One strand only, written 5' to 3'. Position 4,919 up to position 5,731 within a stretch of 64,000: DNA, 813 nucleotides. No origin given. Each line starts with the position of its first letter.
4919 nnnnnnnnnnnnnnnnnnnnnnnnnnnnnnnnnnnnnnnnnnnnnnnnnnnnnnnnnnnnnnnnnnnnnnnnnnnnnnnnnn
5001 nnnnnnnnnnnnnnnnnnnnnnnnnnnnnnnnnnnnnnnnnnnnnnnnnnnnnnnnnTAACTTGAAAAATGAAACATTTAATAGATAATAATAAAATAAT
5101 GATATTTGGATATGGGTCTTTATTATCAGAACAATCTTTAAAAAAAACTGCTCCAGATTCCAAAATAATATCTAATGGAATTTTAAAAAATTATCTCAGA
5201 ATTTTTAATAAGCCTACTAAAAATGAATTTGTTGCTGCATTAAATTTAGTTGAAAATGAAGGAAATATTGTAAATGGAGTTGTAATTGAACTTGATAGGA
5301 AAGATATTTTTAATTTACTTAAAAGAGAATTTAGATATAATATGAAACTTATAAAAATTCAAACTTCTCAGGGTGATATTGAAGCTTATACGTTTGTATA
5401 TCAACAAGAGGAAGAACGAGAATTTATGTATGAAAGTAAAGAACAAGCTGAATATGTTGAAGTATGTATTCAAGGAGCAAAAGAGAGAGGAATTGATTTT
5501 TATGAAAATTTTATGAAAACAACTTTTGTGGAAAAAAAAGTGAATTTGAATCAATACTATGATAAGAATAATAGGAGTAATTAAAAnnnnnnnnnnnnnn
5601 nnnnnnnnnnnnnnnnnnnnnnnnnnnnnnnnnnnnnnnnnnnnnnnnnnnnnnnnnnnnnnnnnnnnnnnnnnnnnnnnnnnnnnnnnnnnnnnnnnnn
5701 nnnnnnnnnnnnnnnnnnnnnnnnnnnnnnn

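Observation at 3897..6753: Tight three-gene operon: ATP-grasp ligase, gamma-glutamylcyclotransferase-like enzyme, second ATP-grasp ligase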

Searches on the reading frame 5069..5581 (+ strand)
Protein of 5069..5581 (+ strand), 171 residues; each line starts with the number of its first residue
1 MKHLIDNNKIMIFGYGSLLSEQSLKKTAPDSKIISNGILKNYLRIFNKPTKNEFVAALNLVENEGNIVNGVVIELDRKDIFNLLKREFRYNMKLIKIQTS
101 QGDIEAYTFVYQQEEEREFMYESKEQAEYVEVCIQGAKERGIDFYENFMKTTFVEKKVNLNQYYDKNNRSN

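Call 3: search_protein_families(library=pfam, proteins=[window:5069-5581:+], max_evalue=1)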
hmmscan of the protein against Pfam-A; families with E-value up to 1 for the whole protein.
window:5069-5581:+ (171 aa): 2 families
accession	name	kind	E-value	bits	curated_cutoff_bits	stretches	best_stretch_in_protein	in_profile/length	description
PF06094.17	GGACT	-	2.8e-06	28.3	22.8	1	12-117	1-109/120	Gamma-glutamyl cyclotransferase, AIG2-like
PF13772.11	AIG2_2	-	0.0029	18.4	27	1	68-142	2-75/83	AIG2-like family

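Call 4: search_protein_families(library=ncbifam, proteins=[window:5069-5581:+], max_evalue=1)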
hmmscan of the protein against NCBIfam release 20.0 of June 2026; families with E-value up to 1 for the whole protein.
window:5069-5581:+ (171 aa): 2 families
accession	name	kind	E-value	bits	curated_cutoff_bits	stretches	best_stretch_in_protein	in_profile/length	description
NF049903.1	FTN_0599_fam_GGCT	exception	3e-06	26.9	480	1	8-91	65-148/266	gamma-glutamylcyclotransferase ChaC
NF053540.1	LolB2_flexi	equivalog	0.0024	17.7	60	1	62-140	91-170/203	flexirubin biosynthesis protein LolB2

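Call 8: find_homologous_proteins(query=window:5069-5581:+)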
Query window:5069-5581:+ (171 aa): 4 proteins with E <= 0.001 among 36 candidates.
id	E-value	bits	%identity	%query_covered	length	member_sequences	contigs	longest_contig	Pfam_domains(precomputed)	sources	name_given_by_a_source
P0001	2.3e-104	364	100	100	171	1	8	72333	PF06094.18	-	-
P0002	7.8e-65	236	63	100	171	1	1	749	-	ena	-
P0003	1.1e-62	229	67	91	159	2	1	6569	-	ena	-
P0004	2.8e-61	224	64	92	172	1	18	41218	-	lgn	-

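Call 12: find_encoding_contigs(protein=P0004, flank=8000, max_places=3)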
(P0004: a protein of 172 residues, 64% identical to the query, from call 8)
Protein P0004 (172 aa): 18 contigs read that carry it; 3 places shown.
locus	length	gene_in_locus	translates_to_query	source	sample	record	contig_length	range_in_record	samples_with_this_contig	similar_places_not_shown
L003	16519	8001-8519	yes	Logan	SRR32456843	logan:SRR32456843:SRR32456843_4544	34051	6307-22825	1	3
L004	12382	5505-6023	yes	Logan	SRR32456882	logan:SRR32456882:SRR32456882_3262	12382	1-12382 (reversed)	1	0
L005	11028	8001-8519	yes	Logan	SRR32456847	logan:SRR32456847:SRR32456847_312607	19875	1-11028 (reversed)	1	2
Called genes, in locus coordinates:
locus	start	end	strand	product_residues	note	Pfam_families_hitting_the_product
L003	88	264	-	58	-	-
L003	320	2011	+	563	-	PF03484:B5, PF17759:tRNA_synthFbeta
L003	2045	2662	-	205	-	-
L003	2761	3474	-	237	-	PF00149:Metallophos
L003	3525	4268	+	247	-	PF00154:RecA_N, PF08423:Rad51, PF13481:AAA_25, PF06745:ATPase (weak), PF01637:ATPase_2, PF13401:AAA_22 (weak), PF13479:AAA_24 (weak), PF05707:Zot (weak), +2 more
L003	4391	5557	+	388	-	PF13439:Glyco_transf_4 (weak), PF00534:Glycos_transf_1, PF13692:Glyco_trans_1_4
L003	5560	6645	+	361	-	PF06202:GDE_C (faint)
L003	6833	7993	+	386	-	PF14397:ATPgrasp_ST (faint), PF02655:ATP-grasp_3 (weak)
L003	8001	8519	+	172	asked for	-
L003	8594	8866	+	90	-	PF04014:MazE_antitoxin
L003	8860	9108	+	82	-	PF05016:ParE_toxin, PF15781:ParE-like_toxin (faint)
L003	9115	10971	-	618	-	PF00012:HSP70, PF06723:MreB_Mbl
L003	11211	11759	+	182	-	-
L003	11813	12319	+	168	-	-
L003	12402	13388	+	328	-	PF17125:Methyltr_RsmF_N, PF01189:Methyltr_RsmB-F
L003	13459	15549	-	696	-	PF05362:Lon_C (weak)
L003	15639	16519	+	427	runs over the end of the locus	PF05977:MFS_3 (weak), PF07690:MFS_1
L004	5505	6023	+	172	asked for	-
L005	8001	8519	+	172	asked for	-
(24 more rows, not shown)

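Call 26: search_solved_structures(query=A3, max_evalue=10, show_alignments=3)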
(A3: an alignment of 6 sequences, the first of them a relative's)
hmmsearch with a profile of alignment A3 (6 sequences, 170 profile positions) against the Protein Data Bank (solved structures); distinct sequences matched with E-value up to 10: 5.
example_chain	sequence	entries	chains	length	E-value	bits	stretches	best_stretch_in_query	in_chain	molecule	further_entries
2pn7_A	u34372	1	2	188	0.42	13.5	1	7-102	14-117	human gamma-glutamyl cyclotransferase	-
2i5t_A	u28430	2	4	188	0.42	13.5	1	7-102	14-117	Protein C7orf24 | Uncharacterized protein C7orf24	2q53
2aff_A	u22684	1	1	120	0.96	12.3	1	58-92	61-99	Antigen KI-67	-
3cry_A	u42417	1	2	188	0.97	12.3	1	7-102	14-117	Gamma-glutamyl cyclotransferase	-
1r21_A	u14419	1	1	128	1.1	12.1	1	58-92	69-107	Antigen Ki-67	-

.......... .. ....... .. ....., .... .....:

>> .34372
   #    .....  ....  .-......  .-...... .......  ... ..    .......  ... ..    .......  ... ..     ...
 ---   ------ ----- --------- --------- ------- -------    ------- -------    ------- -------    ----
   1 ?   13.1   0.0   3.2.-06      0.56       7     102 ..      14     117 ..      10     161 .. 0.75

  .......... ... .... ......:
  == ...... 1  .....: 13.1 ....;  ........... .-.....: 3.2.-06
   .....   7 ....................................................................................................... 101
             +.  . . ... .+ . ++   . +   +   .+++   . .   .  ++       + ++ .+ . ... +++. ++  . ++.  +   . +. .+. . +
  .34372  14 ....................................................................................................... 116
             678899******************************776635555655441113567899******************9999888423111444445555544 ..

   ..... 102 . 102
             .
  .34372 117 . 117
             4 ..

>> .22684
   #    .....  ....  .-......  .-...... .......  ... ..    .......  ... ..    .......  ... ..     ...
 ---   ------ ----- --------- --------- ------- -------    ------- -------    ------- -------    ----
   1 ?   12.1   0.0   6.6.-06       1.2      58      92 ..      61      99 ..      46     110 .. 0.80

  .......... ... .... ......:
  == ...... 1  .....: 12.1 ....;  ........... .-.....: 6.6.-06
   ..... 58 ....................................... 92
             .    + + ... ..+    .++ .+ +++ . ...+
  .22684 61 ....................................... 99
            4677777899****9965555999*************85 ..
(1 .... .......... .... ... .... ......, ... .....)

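Call 50: search_solved_structures(query=A5, max_evalue=10, show_alignments=2)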
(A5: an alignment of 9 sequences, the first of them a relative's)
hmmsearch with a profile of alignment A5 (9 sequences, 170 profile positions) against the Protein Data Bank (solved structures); distinct sequences matched with E-value up to 10: 5.
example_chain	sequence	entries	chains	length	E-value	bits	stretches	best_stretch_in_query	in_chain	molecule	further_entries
2pn7_A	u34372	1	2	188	0.00054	23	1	7-140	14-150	human gamma-glutamyl cyclotransferase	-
2i5t_A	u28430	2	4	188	0.00054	23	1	7-140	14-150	Protein C7orf24 | Uncharacterized protein C7orf24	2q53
3cry_A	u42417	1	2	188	0.0019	21.2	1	7-140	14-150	Gamma-glutamyl cyclotransferase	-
2rbh_A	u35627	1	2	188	0.0027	20.7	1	7-139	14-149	Gamma-glutamyl cyclotransferase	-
25yr_B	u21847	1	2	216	0.38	13.7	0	45-96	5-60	Arpin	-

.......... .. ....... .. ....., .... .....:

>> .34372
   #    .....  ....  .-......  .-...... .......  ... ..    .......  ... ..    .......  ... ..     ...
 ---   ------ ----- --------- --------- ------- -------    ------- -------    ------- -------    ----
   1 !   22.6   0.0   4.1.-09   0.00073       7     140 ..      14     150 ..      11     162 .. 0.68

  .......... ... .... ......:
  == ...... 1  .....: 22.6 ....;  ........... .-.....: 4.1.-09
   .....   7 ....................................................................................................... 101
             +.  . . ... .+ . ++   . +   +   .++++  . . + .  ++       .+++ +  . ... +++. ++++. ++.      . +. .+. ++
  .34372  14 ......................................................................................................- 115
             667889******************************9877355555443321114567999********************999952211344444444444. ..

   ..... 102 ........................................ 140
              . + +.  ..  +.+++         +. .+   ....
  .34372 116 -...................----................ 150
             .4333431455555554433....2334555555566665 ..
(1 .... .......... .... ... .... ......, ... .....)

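Call 51: search_protein_families(library=pfam, alignment_id=A5, max_evalue=0.1)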
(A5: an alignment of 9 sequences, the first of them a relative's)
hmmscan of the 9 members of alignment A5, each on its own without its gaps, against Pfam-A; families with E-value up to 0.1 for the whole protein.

A. member 1, P0001 (171 aa): 2 families
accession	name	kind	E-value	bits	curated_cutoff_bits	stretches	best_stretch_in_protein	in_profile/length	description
PF06094.17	GGACT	-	2.8e-06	28.3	22.8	1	12-117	1-109/120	Gamma-glutamyl cyclotransferase, AIG2-like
PF13772.11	AIG2_2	-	0.0029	18.4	27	1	68-142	2-75/83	AIG2-like family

B. families by the number of members that match (of 9 scanned): 5 families
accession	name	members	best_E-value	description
PF06094.17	GGACT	5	2.8e-06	Gamma-glutamyl cyclotransferase, AIG2-like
PF13772.11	AIG2_2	3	0.0029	AIG2-like family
PF04752.17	ChaC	2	0.00013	ChaC-like protein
PF08968.15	DUF1885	2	0.0091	Domain of unknown function (DUF1885)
PF04694.17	Corona_3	1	0.0059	Coronavirus ORF3 protein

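Call 55: search_protein_families(library=pfam, proteins=[L003:5560-6642:+], max_evalue=0.01)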
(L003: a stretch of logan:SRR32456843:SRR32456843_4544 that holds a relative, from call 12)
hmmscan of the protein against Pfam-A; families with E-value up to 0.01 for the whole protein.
L003:5560-6642:+ (361 aa): 2 families
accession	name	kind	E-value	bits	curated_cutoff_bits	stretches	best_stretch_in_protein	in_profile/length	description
PF06202.20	GDE_C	-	2.3e-05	23.9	21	1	84-352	72-363/367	Amylo-alpha-1,6-glucosidase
PF22422.2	MGH1-like_GH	-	0.0086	16.1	27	0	170-306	168-310/356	Mannosylglycerate hydrolase MGH1-like glycoside hydrolase domain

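Call 56: search_protein_families(library=padloc, proteins=[window:5069-5581:+], max_evalue=0.01)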
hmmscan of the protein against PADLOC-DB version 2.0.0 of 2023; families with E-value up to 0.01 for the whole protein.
window:5069-5581:+ (171 aa): 0 families

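Call 58: find_related_loci(query=A5, collection=viral_contigs, flank=6000)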
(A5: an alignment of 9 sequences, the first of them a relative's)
Query A5 (171 aa) in viral_contigs; peptide patterns used: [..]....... (x = any residue, [..] = any of these).
24 stretches matched a pattern; 1 encode a relative of the query (tblastn E <= 1e-3); 1 distinct loci.
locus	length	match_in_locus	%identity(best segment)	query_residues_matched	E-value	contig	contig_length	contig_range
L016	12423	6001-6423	27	12-152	4e-5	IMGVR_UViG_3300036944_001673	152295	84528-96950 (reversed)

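Call 61: search_protein_families(library=pfam, proteins=[L016:1958-3055:+, L016:3143-3745:+, L016:4217-4978:-, L016:5057-5917:-, L016:5989-6432:+, L016:6482-7069:+, L016:7145-7594:-, L016:7686-8270:-], max_evalue=0.001)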
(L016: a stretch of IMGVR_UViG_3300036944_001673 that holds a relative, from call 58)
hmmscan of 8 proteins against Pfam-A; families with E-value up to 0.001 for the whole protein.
L016:1958-3055:+ (366 aa): 0 families

L016:3143-3745:+ (201 aa): 1 family
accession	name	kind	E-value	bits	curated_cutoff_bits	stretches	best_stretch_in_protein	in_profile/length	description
PF23983.2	P11_C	-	4.3e-31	107.3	27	1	109-191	2-84/84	Minor capsid protein P11, C-terminal conserved region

L016:4217-4978:- (253 aa): 2 families
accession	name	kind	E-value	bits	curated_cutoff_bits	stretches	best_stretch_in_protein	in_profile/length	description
PF04488.21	Gly_transf_sug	-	4.2e-23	82.3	23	1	16-99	2-89/93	Glycosyltransferase sugar-binding region containing DXD motif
PF05704.18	Caps_synth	-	1e-06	28.8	24.5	1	19-139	66-193/278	Capsular polysaccharide synthesis protein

L016:5057-5917:- (286 aa): 1 family
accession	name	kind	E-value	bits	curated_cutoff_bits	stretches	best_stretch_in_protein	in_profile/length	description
PF13403.11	Hint_2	-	1.8e-17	64.5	28.4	1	121-248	2-145/147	Hint domain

L016:5989-6432:+ (148 aa): 0 families

L016:6482-7069:+ (196 aa): 1 family
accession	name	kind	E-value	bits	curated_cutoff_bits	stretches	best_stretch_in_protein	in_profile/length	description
PF08325.16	WLM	-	1.1e-05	26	26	1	87-187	37-137/190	WLM domain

L016:7145-7594:- (149 aa): 0 families

L016:7686-8270:- (194 aa): 1 family
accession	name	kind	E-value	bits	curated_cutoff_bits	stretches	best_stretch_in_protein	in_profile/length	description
PF00186.24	DHFR_1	-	1e-40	139.5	25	1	3-175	3-157/159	Dihydrofolate reductase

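Call 75: find_encoding_contigs(protein=P0003, flank=7000, max_places=2)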
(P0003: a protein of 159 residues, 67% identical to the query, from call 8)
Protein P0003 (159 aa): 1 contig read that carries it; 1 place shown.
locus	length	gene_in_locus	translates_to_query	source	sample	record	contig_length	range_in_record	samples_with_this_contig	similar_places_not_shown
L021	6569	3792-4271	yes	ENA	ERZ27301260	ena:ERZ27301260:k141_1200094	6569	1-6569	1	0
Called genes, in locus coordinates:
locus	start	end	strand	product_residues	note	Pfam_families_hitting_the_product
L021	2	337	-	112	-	?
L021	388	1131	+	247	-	PF00154:RecA_N, PF08423:Rad51, PF13481:AAA_25, PF01637:ATPase_2 (weak), PF06745:ATPase (weak), PF13401:AAA_22 (weak), PF13479:AAA_24 (weak), PF05707:Zot (weak), +2 more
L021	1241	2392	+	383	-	PF13439:Glyco_transf_4 (weak), PF00534:Glycos_transf_1 (weak), PF13692:Glyco_trans_1_4 (weak), PF20706:GT4-conflict (weak)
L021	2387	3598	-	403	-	PF01408:GFO_IDH_MocA, PF22725:GFO_IDH_MocA_C3 (faint), PF02894:GFO_IDH_MocA_C (weak)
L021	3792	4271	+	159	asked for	-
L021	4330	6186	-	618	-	PF00012:HSP70, PF06723:MreB_Mbl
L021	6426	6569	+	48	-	?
